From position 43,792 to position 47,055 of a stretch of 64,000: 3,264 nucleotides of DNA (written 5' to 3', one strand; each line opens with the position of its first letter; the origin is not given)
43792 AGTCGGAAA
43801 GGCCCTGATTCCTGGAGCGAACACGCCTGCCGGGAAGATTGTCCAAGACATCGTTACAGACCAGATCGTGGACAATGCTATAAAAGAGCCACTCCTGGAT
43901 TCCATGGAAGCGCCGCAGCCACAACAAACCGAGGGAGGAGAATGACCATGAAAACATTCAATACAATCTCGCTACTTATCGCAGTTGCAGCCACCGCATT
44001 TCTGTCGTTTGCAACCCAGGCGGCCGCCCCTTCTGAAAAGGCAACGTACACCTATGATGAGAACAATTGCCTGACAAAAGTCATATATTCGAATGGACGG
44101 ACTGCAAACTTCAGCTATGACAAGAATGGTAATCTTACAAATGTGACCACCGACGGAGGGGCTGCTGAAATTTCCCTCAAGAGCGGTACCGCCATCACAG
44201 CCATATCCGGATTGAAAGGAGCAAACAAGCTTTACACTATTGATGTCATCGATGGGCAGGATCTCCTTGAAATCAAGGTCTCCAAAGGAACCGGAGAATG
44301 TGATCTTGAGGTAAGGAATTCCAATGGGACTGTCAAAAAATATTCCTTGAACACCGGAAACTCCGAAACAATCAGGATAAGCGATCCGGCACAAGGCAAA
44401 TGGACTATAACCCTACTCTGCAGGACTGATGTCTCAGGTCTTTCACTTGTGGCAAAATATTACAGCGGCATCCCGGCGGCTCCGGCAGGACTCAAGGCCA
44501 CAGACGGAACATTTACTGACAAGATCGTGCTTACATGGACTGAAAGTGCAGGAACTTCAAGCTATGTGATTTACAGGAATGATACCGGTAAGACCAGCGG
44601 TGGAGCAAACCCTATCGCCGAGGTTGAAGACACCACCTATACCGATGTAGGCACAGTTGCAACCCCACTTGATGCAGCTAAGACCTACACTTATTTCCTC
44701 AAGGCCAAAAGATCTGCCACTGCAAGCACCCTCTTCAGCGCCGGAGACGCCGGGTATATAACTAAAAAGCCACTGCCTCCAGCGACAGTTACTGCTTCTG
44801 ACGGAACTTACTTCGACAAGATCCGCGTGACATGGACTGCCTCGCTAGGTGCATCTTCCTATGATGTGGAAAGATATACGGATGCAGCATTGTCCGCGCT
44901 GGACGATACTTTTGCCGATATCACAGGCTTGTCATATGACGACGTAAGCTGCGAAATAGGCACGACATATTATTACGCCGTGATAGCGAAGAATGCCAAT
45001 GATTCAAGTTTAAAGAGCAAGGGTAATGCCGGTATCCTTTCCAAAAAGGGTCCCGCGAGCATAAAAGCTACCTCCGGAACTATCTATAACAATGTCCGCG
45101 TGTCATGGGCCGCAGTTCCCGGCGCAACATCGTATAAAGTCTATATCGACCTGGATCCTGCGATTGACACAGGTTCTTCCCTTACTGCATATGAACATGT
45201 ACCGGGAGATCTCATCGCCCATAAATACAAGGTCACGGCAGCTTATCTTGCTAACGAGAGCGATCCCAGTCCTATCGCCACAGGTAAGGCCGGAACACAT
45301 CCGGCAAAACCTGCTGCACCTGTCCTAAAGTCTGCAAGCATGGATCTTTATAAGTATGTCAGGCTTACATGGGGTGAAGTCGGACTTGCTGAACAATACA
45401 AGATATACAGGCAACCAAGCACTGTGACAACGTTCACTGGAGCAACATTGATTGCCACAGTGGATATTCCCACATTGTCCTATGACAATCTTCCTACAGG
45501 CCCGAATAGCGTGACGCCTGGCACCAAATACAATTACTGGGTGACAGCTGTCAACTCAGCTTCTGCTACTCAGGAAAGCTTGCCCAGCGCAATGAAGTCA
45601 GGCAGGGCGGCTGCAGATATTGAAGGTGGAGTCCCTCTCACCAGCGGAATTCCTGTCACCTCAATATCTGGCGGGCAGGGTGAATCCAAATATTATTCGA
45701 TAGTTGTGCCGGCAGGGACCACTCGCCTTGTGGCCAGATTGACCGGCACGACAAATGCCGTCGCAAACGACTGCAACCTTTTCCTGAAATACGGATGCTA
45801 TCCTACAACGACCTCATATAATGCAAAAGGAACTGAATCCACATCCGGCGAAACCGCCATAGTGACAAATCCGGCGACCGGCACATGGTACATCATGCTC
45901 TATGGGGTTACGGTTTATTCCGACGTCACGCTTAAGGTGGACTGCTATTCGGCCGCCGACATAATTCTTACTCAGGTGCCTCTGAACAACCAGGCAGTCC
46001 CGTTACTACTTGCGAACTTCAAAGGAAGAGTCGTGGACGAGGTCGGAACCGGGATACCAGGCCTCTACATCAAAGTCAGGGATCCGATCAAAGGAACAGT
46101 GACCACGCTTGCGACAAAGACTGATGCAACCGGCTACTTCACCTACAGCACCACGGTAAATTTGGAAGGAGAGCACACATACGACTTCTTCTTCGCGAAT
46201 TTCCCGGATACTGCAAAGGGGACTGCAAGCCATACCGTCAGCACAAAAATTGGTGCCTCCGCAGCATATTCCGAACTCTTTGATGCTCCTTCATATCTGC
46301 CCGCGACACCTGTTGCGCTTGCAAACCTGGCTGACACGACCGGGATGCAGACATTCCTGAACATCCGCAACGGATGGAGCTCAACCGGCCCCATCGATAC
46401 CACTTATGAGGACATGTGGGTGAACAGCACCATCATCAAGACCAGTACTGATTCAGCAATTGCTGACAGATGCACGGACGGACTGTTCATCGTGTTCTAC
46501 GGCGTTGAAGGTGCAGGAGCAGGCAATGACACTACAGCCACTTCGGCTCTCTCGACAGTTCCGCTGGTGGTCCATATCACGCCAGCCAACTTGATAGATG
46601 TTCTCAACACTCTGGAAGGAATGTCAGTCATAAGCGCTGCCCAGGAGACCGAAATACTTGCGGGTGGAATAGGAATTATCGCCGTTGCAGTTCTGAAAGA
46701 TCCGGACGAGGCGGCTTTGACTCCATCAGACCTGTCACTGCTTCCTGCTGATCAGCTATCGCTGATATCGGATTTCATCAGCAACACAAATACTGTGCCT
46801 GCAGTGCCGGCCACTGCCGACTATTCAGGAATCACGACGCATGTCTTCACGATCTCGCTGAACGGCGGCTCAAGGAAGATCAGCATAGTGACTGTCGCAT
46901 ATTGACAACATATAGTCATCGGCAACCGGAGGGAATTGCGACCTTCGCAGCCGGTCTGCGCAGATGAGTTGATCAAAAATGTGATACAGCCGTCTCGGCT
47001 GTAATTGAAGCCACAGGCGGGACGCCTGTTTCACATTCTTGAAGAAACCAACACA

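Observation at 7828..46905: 39-kb co-directional block of six giant extracellular-protein genes (about 12,600 codons)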

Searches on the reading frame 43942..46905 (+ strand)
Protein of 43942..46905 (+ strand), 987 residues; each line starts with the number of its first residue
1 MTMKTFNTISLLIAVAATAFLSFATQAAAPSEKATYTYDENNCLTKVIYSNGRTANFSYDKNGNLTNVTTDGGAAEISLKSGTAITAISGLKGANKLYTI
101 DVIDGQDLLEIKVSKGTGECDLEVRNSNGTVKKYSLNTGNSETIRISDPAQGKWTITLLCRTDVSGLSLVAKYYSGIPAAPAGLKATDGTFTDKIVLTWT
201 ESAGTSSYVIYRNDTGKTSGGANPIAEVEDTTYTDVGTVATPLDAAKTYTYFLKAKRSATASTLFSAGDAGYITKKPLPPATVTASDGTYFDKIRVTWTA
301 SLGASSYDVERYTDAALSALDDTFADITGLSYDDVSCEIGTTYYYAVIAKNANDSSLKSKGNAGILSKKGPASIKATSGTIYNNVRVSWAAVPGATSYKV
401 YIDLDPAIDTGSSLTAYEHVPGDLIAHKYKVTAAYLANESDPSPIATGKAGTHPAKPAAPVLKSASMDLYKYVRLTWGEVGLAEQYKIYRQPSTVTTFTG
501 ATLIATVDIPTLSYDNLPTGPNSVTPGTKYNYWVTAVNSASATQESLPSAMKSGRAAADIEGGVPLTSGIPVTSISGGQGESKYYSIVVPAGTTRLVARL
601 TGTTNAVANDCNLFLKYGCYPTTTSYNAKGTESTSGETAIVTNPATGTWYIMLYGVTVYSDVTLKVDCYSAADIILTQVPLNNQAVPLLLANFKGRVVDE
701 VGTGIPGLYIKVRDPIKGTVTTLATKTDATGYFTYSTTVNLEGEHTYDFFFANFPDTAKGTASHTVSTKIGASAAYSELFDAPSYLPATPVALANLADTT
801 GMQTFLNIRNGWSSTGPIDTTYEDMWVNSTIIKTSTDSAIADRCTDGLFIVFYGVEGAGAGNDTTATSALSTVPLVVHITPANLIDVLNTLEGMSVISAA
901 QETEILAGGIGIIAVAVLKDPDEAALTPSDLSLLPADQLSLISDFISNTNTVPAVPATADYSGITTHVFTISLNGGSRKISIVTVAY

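Call 3: search_protein_families(library=pfam, proteins=[window:43942-46905:+], max_evalue=0.01)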
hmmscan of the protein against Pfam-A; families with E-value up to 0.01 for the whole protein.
window:43942-46905:+ (987 aa): 5 families
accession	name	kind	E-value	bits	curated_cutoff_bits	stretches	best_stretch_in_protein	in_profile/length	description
PF04151.21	PPC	-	1.3e-18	68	25.9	2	582-655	2-70/70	Bacterial pre-peptidase C-terminal domain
PF00041.27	fn3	-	1.1e-06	29.2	25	0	522-550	54-82/84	Fibronectin type III domain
PF05593.20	RHS_repeat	-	4.8e-05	24.1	22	1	38-74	1-37/38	RHS Repeat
PF13620.12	CarboxypepD_reg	-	0.00027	21.7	32.3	1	694-757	3-62/82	Carboxypeptidase regulatory-like domain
PF21910.2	GH85_C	-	0.00035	21.4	27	0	194-215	18-39/95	GH85 endohexosaminidases, C-terminal domain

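Call 5: search_protein_families(library=ncbifam, proteins=[window:43942-46905:+], max_evalue=0.01)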
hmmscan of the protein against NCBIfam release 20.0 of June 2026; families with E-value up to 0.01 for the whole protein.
window:43942-46905:+ (987 aa): 0 families

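Call 8: find_encoding_contigs(protein=window:43942-46905:+, flank=10000, max_places=6)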
Protein window:43942-46905:+ (987 aa): 6 contigs read that carry it; 3 places shown.
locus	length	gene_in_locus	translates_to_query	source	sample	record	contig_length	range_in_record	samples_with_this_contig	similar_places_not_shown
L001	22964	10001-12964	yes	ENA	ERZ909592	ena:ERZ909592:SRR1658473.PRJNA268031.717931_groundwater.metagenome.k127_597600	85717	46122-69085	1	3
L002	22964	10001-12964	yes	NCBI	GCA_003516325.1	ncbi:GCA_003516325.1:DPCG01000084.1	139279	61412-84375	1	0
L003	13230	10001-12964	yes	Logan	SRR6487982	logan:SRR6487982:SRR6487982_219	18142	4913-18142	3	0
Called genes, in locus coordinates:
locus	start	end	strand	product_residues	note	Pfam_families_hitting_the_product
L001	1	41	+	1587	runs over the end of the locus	PF20148:DUF6531 (faint), PF05593:RHS_repeat, PF25023:TEN_YD-shell (weak), PF05593:RHS_repeat, PF25023:TEN_YD-shell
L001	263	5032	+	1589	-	PF05593:RHS_repeat, PF25023:TEN_YD-shell (weak), PF05593:RHS_repeat (weak)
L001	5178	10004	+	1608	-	PF20148:DUF6531 (weak), PF25023:TEN_YD-shell (weak), PF05593:RHS_repeat (weak), PF25023:TEN_YD-shell, PF05593:RHS_repeat (weak)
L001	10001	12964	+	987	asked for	PF25023:TEN_YD-shell (weak), PF04151:PPC, PF00041:fn3 (faint), PF04151:PPC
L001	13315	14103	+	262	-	PF09339:HTH_IclR, PF01614:IclR_C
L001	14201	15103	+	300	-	PF13484:Fer4_16 (faint)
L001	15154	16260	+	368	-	-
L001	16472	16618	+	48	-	-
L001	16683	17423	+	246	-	PF09339:HTH_IclR, PF01614:IclR_C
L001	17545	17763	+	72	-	PF09957:VapB_antitoxin (weak)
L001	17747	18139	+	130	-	PF01850:PIN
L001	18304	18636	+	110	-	PF03551:PadR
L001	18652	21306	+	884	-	PF08487:VIT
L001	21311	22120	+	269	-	PF09721:Exosortase_EpsH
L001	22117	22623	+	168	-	-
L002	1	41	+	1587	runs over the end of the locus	PF20148:DUF6531 (faint), PF05593:RHS_repeat, PF25023:TEN_YD-shell (weak), PF05593:RHS_repeat, PF25023:TEN_YD-shell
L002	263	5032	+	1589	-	PF05593:RHS_repeat, PF25023:TEN_YD-shell (weak), PF05593:RHS_repeat (weak)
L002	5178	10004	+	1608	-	PF20148:DUF6531 (weak), PF25023:TEN_YD-shell (weak), PF05593:RHS_repeat (weak), PF25023:TEN_YD-shell, PF05593:RHS_repeat (weak)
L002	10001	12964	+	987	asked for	PF25023:TEN_YD-shell (weak), PF04151:PPC, PF00041:fn3 (faint), PF04151:PPC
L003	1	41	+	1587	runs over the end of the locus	PF20148:DUF6531 (faint), PF05593:RHS_repeat, PF25023:TEN_YD-shell (weak), PF05593:RHS_repeat, PF25023:TEN_YD-shell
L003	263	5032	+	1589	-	PF05593:RHS_repeat, PF25023:TEN_YD-shell (weak), PF05593:RHS_repeat (weak)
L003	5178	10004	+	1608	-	PF20148:DUF6531 (weak), PF25023:TEN_YD-shell (weak), PF05593:RHS_repeat (weak), PF25023:TEN_YD-shell, PF05593:RHS_repeat (weak)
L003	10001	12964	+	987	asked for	PF25023:TEN_YD-shell (weak), PF04151:PPC, PF00041:fn3 (faint), PF04151:PPC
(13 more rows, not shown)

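Call 11: find_homologous_proteins(query=window:43942-46905:+, max_evalue=0.00001)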
Query window:43942-46905:+ (987 aa): 590 proteins with E <= 0.00001 among 8000 candidates; the best 120 are listed.
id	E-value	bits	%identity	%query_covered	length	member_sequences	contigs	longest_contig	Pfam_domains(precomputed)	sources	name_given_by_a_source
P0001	0.0e+0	2148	100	100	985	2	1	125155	PF04151.22,PF25023.2,PF00041.28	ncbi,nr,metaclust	ncbi:MAG: hypothetical protein A2X45_15460 [Lentisphaerae bacterium GWF2_50_93]|nr:MAG: hypothetical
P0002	0.0e+0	1267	64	100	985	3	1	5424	PF04151.22,PF05593.20,PF25023.2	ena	-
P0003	0.0e+0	1173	53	83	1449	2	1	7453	PF04151.22,PF05593.20,PF25832.1,PF25833.1,PF21910.3,PF25023.2,PF16190.12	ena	-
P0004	7.0e-205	701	43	92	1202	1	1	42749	PF04151.22,PF21910.3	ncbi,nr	ncbi:MAG TPA: hypothetical protein DET40_00935 [Lentisphaeria bacterium]|nr:hypothetical protein [Le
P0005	4.1e-204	699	40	73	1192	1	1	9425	PF09479.17,PF04151.22,PF18998.7,PF25833.1,PF21910.3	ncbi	ncbi:MAG: pre-peptidase C-terminal domain-containing protein, partial [Victivallales bacterium]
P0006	8.5e-190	651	40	92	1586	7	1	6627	PF04151.22,PF18998.7,PF24489.2,PF21910.3,PF00041.28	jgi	jgi:hypothetical protein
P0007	1.2e-186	641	40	72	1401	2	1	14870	PF19190.7,PF14537.12,PF22352.3,PF00801.27,PF04151.22,PF17963.8,PF17892.8,PF13004.14,PF14522.12,PF18911.7,PF22113.2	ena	-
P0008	8.0e-176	605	40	71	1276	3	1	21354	PF22352.3,PF00801.27,PF04151.22,PF17963.8,PF18911.7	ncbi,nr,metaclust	ncbi:MAG: hypothetical protein A2X45_21005 [Lentisphaerae bacterium GWF2_50_93]|nr:MAG: hypothetical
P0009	4.6e-173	596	40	71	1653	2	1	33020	PF04151.22,PF00041.28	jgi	jgi:fibronectin type 3 domain-containing protein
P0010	1.4e-168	581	40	73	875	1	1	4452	PF04151.22,PF25833.1,PF00041.28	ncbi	ncbi:MAG: fibronectin type III domain-containing protein, partial [Lentisphaerota bacterium]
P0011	1.6e-164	568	42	71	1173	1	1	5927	PF13306.13,PF04151.22,PF18998.7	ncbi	ncbi:MAG: leucine-rich repeat protein [Victivallales bacterium]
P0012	1.0e-163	565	39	71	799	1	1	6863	PF04151.22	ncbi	ncbi:MAG: hypothetical protein WAX69_05345 [Victivallales bacterium]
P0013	4.9e-160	553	36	95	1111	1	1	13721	PF04151.22,PF24489.2,PF21910.3,PF00041.28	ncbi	ncbi:MAG: pre-peptidase C-terminal domain-containing protein, partial [Victivallales bacterium]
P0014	4.4e-159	550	40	76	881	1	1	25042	PF04151.22,PF18998.7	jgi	jgi:hypothetical protein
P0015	1.1e-156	542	37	99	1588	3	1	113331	PF13306.13,PF04151.22,PF18998.7,PF18370.8,PF21910.3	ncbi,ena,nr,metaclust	ncbi:MAG: hypothetical protein A2X45_24185 [Lentisphaerae bacterium GWF2_50_93]|nr:MAG: hypothetical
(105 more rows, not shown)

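Call 13: find_encoding_contigs(protein=P0004, flank=10000, max_places=3)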
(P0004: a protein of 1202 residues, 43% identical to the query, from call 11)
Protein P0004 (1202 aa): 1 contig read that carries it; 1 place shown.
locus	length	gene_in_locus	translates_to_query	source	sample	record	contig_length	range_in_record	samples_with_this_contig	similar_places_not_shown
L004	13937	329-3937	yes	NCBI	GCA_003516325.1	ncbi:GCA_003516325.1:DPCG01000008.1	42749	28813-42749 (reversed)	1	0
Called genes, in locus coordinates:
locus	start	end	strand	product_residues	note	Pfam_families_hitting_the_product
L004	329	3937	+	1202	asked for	PF04151:PPC, PF21910:GH85_C (faint), PF04151:PPC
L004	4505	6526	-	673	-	PF00953:Glycos_transf_4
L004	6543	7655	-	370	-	PF02350:Epimerase_2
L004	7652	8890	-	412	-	PF13439:Glyco_transf_4, PF13579:Glyco_trans_4_4, PF00534:Glycos_transf_1, PF13692:Glyco_trans_1_4, PF13524:Glyco_trans_1_2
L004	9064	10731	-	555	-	PF16889:Hepar_II_III_N, PF07940:Hepar_II_III_C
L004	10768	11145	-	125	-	PF05635:23S_rRNA_IVP, PF22296:bAvd (weak)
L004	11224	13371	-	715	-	PF13602:ADH_zinc_N_2 (faint), PF08240:ADH_N (faint), PF00107:ADH_zinc_N, PF01408:GFO_IDH_MocA, PF02894:GFO_IDH_MocA_C, PF22725:GFO_IDH_MocA_C3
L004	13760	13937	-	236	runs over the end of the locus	PF13489:Methyltransf_23, PF06325:PrmA (weak), PF13847:Methyltransf_31, PF08241:Methyltransf_11, PF08242:Methyltransf_12, PF13649:Methyltransf_25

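Call 14: find_encoding_contigs(protein=P0003, flank=10000, max_places=3)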
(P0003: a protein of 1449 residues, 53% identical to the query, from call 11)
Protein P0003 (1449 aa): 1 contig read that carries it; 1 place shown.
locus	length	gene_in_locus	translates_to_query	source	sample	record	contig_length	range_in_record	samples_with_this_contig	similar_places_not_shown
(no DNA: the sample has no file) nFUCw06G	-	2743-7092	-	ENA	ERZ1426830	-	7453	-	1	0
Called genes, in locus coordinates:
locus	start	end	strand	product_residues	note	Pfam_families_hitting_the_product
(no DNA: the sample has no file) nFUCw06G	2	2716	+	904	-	?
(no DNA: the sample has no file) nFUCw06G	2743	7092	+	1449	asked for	PF05593:RHS_repeat (weak), PF25023:TEN_YD-shell (weak), PF04151:PPC (weak), PF21910:GH85_C (faint), PF25832:Fn3_SaeA_2nd (faint), PF25833:Fn3_SaeA_3rd (faint), PF16190:E1_FCCH (faint)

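Call 57: predict_structure(alignment_id=A2)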
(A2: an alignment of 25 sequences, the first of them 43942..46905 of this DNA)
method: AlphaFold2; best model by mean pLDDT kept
length: 987 residues; sequences in the alignment: 25
mean_pLDDT: 81.0   pTM: 0.55
mean pLDDT of the five models: 81.0, 80.6, 80.4, 78.1, 77.7
residues with pLDDT >= 90: 263; 70-90: 591; 50-70: 83; < 50: 50
segments of 3 or more residues with pLDDT < 50: 1-33, 70-75, 560-562, 755-758
pLDDT, mean of each block of 10 residues (from residue 1): 28 26 26 64 70 65 65 61 81 79 88 82 81 75 83 87 80 86 84 79 83 83 82 75 84 86 89 85 87 88 85 92 86 89 94 86 91 83 82 86 80 80 75 88 88 69 78 84 86 82 88 86 85 87 79 76 67 86 84 78 73 86 84 82 78 90 84 82 68 85 76 84 78 86 88 55 86 67 87 85 90 78 95 91 85 93 85 92 92 93 88 94 74 88 92 88 93 84 94
secondary structure, 60 per line:
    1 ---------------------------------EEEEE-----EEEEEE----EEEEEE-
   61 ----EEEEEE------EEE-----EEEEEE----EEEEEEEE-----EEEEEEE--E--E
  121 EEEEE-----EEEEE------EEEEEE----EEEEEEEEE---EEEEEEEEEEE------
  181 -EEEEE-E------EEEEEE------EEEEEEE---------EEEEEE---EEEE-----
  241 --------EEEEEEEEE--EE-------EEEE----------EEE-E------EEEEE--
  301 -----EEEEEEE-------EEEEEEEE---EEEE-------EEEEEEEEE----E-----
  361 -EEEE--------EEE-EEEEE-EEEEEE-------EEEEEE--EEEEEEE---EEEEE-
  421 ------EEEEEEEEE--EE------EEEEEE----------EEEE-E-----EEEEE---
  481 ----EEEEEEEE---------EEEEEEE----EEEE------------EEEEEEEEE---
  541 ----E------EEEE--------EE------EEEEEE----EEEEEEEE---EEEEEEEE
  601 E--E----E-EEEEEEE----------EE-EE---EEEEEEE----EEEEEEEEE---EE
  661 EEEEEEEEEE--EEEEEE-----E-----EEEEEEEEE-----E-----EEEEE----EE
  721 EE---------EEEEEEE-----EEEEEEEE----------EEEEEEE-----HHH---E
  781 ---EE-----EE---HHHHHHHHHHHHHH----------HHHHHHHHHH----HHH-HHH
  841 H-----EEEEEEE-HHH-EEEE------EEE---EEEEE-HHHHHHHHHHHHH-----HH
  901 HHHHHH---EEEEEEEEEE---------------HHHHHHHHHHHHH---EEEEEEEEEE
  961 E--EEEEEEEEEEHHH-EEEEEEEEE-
elements in order (helices of 4 or more, strands of 3 or more residues): E34-38 E44-49 E54-59 E65-70 E77-79 E85-90 E95-102 E108-114 E120-125 E131-135 E142-147 E152-160 E164-174 E182-186 E195-200 E207-213 E223-228 E232-235 E249-257 E269-272 E283-285 E294-298 E306-312 E320-327 E331-334 E342-350 E362-365 E374-376 E378-382 E384-389 E397-402 E405-411 E415-419 E427-435 E446-451 E462-465 E473-477 E485-492 E502-508 E513-516 E529-537 E552-555 E572-577 E582-589 E593-601 E611-617 E636-642 E647-655 E659-670 E673-678 E690-698 E710-714 E719-722 E732-738 E744-751 E762-768 H796-809 H820-829 H838-841 E847-853 E859-862 E869-871 E875-879 H881-893 H899-906 E910-919 H935-947 E951-961 E964-973 E978-986
